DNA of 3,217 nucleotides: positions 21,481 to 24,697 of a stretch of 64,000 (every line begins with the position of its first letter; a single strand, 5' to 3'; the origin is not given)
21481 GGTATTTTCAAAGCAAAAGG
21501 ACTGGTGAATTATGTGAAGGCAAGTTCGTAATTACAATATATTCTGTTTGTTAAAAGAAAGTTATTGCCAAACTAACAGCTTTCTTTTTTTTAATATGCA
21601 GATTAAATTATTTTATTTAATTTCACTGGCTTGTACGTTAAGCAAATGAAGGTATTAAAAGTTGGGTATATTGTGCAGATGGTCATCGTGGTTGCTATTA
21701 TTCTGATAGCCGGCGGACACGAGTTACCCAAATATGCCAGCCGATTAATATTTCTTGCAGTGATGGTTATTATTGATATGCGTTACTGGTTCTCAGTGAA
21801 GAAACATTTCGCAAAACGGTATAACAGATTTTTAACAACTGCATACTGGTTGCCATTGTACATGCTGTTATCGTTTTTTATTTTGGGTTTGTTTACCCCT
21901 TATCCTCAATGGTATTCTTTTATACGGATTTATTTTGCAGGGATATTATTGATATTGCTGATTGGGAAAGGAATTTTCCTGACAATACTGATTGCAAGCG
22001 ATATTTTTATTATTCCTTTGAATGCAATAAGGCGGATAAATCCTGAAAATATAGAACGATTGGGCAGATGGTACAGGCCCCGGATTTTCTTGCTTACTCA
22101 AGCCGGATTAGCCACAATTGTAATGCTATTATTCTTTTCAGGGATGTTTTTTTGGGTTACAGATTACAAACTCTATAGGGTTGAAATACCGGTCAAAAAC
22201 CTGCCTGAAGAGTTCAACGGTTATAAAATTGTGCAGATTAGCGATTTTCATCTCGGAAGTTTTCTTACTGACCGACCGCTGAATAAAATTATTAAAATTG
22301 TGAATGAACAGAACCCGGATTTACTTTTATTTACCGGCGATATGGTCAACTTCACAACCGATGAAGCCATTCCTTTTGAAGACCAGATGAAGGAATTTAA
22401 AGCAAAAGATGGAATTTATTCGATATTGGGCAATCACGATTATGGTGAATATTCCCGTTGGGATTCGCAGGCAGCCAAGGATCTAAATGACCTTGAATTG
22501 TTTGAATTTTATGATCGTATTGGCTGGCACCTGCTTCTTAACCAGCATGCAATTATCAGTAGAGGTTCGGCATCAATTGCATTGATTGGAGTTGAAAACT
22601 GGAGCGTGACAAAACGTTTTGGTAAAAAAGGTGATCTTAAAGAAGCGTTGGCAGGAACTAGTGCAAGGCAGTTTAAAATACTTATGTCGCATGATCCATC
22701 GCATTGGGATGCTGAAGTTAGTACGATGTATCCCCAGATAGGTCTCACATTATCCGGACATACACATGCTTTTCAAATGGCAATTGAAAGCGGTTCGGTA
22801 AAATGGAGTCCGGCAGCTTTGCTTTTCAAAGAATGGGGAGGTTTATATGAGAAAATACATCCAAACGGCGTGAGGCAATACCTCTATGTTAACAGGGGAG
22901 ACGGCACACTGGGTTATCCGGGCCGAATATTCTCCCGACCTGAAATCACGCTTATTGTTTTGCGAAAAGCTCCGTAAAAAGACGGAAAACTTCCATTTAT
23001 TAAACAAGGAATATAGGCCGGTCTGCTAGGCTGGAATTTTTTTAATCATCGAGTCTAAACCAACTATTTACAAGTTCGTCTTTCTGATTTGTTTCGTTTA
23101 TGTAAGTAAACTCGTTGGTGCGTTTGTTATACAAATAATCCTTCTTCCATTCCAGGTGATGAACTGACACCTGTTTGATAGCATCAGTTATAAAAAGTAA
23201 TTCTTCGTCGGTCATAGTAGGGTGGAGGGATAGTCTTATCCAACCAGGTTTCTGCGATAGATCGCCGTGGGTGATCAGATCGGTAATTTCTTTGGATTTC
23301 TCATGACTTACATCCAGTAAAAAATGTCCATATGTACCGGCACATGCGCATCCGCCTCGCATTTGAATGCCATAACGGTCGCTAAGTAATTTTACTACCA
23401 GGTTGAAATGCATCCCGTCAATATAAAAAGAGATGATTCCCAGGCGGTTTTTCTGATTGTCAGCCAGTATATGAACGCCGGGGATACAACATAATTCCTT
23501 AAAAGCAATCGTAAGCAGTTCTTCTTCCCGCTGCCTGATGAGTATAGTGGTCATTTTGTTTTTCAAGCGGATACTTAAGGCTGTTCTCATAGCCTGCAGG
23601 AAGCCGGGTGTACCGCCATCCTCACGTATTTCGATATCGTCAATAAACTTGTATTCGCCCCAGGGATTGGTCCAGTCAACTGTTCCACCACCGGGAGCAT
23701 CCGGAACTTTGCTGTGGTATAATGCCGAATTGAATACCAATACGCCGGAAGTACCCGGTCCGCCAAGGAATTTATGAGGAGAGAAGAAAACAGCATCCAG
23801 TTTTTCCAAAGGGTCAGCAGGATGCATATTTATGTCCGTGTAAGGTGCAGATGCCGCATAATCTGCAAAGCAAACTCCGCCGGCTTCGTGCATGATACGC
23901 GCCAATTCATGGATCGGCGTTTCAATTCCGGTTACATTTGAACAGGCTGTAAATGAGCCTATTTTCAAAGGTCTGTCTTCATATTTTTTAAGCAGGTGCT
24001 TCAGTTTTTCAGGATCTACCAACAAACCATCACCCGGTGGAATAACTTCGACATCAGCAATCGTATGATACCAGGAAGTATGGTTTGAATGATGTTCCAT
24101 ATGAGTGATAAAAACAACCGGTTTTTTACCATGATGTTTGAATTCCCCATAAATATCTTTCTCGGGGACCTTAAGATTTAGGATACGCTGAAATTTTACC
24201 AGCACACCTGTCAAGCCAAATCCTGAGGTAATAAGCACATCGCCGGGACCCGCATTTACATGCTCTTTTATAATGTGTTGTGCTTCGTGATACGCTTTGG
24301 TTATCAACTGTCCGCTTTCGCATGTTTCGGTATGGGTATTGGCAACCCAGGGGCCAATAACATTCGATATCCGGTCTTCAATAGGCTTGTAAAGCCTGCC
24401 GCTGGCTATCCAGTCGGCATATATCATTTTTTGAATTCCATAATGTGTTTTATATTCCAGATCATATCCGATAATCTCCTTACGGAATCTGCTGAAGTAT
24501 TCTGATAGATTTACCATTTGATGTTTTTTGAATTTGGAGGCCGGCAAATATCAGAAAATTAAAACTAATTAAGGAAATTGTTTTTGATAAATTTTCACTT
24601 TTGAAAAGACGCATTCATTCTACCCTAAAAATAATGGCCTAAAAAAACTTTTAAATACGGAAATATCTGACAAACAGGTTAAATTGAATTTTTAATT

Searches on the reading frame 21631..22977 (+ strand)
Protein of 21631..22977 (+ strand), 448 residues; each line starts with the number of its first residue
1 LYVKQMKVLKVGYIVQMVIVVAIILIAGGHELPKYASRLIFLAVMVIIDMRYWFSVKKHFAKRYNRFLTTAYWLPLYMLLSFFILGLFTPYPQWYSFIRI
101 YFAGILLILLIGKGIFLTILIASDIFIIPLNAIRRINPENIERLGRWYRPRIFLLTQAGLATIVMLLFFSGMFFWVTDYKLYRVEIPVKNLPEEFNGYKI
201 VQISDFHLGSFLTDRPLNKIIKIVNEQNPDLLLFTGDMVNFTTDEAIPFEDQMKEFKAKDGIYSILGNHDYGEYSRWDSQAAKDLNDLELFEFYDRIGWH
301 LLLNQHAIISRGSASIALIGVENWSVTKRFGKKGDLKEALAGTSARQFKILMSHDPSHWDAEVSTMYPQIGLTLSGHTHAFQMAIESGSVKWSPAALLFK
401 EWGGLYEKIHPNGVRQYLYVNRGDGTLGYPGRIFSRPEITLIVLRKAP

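Call 57: search_protein_families(library=pfam, proteins=[window:21631-22977:+], max_evalue=0.001)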
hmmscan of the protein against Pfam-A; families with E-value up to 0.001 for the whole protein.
window:21631-22977:+ (448 aa): 2 families
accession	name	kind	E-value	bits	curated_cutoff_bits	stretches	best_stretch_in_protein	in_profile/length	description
PF00149.33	Metallophos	-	9.2e-16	59.3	21.5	1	199-380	2-190/191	Calcineurin-like phosphoesterase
PF12850.12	Metallophos_2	-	2.1e-06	28.3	27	1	199-386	2-124/154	Calcineurin-like phosphoesterase superfamily domain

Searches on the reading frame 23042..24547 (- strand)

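Call 58: search_protein_families(library=pfam, proteins=[window:23042-24547:-], max_evalue=0.001)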
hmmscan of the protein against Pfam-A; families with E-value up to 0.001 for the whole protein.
window:23042-24547:- (501 aa): 1 family
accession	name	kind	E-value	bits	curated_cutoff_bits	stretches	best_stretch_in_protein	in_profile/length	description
PF00266.25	Aminotran_5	-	3.2e-38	132.1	21.5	1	42-450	1-368/371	Aminotransferase class-V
